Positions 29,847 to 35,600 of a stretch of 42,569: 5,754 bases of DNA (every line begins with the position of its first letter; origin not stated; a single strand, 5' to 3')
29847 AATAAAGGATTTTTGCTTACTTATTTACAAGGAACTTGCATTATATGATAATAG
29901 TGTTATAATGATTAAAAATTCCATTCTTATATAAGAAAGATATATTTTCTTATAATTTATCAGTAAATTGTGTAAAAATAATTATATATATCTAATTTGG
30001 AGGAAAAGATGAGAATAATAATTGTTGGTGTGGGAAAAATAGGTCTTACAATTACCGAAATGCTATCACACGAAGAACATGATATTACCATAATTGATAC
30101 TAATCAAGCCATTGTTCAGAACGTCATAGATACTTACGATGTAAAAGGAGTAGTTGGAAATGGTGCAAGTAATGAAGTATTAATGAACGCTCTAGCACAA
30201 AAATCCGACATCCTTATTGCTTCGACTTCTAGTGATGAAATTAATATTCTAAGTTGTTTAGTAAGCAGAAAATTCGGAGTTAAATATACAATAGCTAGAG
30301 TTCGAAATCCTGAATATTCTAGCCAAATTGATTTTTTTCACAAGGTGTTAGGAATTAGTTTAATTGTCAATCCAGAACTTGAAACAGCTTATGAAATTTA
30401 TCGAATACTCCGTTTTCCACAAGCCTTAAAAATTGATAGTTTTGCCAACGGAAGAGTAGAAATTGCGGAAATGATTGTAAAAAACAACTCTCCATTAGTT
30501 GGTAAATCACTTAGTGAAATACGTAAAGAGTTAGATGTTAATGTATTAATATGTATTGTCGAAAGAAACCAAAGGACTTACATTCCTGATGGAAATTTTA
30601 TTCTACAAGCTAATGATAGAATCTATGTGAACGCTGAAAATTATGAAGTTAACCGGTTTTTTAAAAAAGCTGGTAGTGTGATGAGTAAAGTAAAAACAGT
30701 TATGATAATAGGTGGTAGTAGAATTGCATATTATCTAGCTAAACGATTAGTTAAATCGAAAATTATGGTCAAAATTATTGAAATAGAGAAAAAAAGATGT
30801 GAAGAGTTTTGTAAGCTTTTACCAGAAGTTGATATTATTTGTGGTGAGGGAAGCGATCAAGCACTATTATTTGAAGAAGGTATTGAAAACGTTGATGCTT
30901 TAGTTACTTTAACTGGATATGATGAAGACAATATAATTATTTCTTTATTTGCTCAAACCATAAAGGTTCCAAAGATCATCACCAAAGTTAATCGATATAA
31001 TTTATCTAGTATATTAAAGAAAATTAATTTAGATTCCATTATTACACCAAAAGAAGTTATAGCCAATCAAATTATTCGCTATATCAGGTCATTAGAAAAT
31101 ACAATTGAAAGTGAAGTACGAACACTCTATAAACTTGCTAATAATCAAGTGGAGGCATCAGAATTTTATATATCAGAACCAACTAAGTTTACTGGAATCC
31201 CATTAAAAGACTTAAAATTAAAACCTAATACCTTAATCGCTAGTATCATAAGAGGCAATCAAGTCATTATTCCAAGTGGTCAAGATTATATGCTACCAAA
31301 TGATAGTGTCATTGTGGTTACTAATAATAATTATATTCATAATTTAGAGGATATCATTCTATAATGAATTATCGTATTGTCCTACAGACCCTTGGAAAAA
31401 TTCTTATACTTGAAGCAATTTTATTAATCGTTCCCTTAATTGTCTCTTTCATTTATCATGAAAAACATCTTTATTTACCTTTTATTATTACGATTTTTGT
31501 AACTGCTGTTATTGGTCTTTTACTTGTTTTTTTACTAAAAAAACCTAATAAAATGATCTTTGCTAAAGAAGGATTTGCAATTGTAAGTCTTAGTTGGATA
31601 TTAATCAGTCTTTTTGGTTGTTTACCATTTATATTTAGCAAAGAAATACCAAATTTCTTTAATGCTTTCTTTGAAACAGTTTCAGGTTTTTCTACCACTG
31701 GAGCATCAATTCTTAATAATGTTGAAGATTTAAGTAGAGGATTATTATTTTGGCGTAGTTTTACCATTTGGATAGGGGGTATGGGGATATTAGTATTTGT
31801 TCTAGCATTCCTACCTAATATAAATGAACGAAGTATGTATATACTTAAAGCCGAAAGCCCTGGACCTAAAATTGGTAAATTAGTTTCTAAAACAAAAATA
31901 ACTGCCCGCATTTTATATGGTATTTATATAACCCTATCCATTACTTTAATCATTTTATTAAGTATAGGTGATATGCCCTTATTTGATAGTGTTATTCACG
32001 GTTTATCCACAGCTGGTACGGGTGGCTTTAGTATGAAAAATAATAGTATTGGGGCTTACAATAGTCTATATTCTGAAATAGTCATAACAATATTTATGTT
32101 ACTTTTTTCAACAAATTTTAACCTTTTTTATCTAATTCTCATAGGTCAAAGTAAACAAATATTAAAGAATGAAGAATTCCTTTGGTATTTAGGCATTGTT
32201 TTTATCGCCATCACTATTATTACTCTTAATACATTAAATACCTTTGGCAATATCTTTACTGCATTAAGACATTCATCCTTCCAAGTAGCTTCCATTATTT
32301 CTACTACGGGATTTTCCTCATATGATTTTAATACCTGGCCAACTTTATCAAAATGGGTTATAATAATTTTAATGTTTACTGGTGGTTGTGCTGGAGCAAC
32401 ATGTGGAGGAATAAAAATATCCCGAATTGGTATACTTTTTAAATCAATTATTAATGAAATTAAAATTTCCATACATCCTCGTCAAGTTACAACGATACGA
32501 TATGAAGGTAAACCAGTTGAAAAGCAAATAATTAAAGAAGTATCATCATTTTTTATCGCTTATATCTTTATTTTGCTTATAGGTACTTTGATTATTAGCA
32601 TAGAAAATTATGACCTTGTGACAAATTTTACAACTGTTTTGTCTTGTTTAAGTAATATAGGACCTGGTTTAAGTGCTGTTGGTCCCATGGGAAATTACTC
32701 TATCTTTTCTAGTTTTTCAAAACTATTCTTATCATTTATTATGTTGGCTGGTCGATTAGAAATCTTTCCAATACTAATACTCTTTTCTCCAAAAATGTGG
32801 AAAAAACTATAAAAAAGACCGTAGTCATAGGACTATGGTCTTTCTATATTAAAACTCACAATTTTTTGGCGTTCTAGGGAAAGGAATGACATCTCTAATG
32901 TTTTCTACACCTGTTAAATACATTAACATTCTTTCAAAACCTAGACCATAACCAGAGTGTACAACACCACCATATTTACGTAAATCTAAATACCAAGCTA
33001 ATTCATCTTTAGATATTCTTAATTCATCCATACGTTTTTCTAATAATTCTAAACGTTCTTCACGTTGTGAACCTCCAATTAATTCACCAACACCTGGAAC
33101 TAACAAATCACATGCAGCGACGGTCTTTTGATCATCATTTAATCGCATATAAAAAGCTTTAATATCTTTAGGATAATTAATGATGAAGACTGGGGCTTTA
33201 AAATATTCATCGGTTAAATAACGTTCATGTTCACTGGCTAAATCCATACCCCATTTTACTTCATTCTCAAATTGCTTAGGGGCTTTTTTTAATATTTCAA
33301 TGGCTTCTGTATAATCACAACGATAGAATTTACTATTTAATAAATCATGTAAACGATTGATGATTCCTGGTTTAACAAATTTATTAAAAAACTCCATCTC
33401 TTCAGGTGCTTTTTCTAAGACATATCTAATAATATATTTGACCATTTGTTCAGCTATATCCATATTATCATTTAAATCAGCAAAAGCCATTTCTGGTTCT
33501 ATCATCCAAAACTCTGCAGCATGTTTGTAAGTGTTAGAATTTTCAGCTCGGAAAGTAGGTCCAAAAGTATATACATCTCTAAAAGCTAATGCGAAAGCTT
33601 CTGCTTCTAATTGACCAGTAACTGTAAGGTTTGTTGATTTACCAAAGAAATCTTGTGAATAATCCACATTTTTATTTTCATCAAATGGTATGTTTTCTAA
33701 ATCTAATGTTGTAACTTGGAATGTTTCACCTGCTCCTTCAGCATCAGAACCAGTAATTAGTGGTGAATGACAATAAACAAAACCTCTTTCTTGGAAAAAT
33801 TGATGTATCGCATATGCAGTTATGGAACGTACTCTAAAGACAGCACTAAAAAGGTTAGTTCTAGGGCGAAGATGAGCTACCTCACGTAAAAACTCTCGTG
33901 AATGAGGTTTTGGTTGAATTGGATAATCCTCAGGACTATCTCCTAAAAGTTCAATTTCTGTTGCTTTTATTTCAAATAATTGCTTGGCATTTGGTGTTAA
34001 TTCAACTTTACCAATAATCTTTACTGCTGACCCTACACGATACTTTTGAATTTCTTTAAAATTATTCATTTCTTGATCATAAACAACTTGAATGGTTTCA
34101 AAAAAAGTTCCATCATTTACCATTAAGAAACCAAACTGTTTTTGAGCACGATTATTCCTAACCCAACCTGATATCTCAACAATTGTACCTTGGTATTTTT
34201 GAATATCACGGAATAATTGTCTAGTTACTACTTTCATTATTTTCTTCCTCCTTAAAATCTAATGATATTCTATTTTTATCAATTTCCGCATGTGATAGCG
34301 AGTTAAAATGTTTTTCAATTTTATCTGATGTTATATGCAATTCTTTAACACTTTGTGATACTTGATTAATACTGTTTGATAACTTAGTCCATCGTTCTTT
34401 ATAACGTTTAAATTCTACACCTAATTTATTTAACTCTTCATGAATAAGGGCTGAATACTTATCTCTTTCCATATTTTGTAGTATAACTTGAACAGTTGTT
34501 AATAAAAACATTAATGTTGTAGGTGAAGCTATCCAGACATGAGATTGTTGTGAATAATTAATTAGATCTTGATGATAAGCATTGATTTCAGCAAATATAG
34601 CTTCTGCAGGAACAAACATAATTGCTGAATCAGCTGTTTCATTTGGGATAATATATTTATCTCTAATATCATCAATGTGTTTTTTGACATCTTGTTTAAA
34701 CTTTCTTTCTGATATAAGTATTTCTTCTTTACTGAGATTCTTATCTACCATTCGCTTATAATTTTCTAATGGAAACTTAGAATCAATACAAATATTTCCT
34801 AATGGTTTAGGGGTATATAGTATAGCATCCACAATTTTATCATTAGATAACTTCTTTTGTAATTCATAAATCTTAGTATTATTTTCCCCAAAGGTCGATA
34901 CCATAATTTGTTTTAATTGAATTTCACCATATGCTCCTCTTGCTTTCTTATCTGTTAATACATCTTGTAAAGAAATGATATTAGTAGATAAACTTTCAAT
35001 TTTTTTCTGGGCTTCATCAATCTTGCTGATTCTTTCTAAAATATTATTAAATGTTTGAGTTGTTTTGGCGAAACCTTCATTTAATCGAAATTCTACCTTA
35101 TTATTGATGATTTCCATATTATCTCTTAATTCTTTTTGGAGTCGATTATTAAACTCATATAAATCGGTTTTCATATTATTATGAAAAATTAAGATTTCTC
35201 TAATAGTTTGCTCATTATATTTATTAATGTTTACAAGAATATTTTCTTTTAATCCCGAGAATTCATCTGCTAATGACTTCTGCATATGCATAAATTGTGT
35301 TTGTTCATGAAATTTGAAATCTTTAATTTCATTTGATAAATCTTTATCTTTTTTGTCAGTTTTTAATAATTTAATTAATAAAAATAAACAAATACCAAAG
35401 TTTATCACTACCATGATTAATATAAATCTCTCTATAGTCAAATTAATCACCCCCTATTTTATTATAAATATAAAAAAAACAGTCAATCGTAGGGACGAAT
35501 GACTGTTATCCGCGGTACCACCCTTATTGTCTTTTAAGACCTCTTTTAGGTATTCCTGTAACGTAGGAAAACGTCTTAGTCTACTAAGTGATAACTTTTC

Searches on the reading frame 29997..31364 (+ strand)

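Call 46: search_protein_families(library=pfam, proteins=[window:29997-31364:+], max_evalue=0.00001)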
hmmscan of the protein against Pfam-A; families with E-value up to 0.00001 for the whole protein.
window:29997-31364:+ (455 aa): 4 families
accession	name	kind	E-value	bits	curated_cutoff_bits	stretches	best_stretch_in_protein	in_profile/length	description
PF02254.24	TrkA_N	-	2.7e-46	157.1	23.8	2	235-351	1-116/116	TrkA-N domain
PF02080.26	TrkA_C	-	1.4e-25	89.4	27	2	157-223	2-68/71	TrkA-C domain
PF01488.26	Shikimate_DH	-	5e-07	30.3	24.3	0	4-84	12-90/138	Shikimate / quinate 5-dehydrogenase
PF13241.12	NAD_binding_7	-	6.3e-06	27.2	22.1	0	4-83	7-75/104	Putative NAD(P)-binding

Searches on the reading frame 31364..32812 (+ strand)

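Call 46: search_protein_families(library=pfam, proteins=[window:31364-32812:+], max_evalue=0.00001)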
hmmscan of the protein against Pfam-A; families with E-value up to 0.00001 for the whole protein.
window:31364-32812:+ (482 aa): 1 family
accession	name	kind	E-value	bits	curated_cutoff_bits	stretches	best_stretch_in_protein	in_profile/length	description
PF02386.22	TrkH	-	3.4e-62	211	27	1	40-479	5-500/502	Cation transport protein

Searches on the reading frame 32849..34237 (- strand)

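Call 46: search_protein_families(library=pfam, proteins=[window:32849-34237:-], max_evalue=0.00001)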
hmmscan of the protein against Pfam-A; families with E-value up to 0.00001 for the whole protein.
window:32849-34237:- (462 aa): 2 families
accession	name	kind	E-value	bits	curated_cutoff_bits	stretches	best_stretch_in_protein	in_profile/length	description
PF00152.25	tRNA-synt_2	-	9.5e-63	212.5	25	1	119-456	7-307/308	tRNA synthetases class II (D, K and N)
PF01336.31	tRNA_anti-codon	-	2.5e-12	47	27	1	20-98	1-75/75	OB-fold nucleic acid binding domain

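Call 86: search_protein_families(library=ncbifam, proteins=[window:32849-34237:-], max_evalue=0.00001)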
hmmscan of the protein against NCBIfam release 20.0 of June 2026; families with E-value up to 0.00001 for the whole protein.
window:32849-34237:- (462 aa): 17 families
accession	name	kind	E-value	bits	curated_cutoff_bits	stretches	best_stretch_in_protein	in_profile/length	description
NF003037.0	PRK03932.1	equivalog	4.5e-201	668.7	414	1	12-462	11-451/451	asparagine--tRNA ligase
TIGR00457.1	asnS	equivalog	1.4e-185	617.5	342.6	1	6-462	5-455/455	asparagine--tRNA ligase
NF003483.0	PRK05159.1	equivalog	1.6e-75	254.7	353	2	196-456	179-432/438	aspartate--tRNA(Asn) ligase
TIGR00458.1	aspS_nondisc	equivalog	1.2e-61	209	368.4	1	15-458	10-424/428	aspartate--tRNA(Asn) ligase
NF005052.0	PRK06462.1-1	equivalog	2.9e-38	131.8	368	1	194-456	91-346/353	asparagine synthetase A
TIGR00459.1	aspS_bact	equivalog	2.1e-32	112.3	373.85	2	351-459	449-560/586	aspartate--tRNA ligase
NF001756.1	PRK00484.1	subfamily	3.6e-30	105.1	468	1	219-455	237-484/488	lysine--tRNA ligase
NF005054.0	PRK06462.1-4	equivalog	1.7e-29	102.9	309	1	184-458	62-313/318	asparagine synthetase A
NF001750.0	PRK00476.1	equivalog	1.9e-29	102.5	443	2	365-458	466-562/590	aspartate--tRNA ligase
NF005055.0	PRK06462.1-5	equivalog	4.7e-26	91.7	389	1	222-456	109-334/341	asparagine synthetase A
TIGR00499.1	lysS_bact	equivalog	3.2e-24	85.4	427.6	1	219-455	240-491/496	lysine--tRNA ligase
NF005053.0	PRK06462.1-3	equivalog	9.3e-21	74.6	322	1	221-451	40-262/274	asparagine synthetase A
NF009101.0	PRK12445.1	subfamily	2e-11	43.1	1026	1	132-455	182-500/505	lysine--tRNA ligase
TIGR00462.1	genX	equivalog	9.7e-11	41.7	286.9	1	141-453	8-304/304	EF-P lysine aminoacylase EpmA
NF002821.0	PRK02983.1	equivalog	1.5e-08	33.2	742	0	221-455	848-1097/1102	bifunctional lysylphosphatidylglycerol synthetase/lysine--tRNA ligase LysX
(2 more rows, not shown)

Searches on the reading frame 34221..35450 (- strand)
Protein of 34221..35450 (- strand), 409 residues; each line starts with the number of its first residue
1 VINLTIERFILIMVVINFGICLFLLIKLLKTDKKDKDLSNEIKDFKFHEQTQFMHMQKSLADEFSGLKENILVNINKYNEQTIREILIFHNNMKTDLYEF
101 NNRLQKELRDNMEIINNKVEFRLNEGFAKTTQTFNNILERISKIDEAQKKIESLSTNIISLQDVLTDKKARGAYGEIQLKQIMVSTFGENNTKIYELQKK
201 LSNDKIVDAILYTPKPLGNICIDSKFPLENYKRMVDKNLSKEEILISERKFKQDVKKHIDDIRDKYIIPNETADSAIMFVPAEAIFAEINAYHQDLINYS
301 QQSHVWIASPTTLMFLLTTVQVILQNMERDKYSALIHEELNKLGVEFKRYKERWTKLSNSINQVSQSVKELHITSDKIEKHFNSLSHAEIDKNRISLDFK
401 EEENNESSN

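Call 46: search_protein_families(library=pfam, proteins=[window:34221-35450:-], max_evalue=0.00001)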
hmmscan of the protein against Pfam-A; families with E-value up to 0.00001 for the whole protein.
window:34221-35450:- (409 aa): 1 family
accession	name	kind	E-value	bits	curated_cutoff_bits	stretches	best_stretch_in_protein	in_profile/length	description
PF02646.22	RmuC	-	1.2e-53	182.6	26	1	112-392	3-288/291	RmuC family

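Call 86: search_protein_families(library=ncbifam, proteins=[window:34221-35450:-], max_evalue=0.00001)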
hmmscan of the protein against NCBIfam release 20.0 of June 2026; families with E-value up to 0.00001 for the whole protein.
window:34221-35450:- (409 aa): 1 family
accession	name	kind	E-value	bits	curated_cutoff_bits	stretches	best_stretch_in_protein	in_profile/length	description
NF007686.0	PRK10361.1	equivalog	3.6e-08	32.5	810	1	123-363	156-398/475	DNA recombination protein RmuC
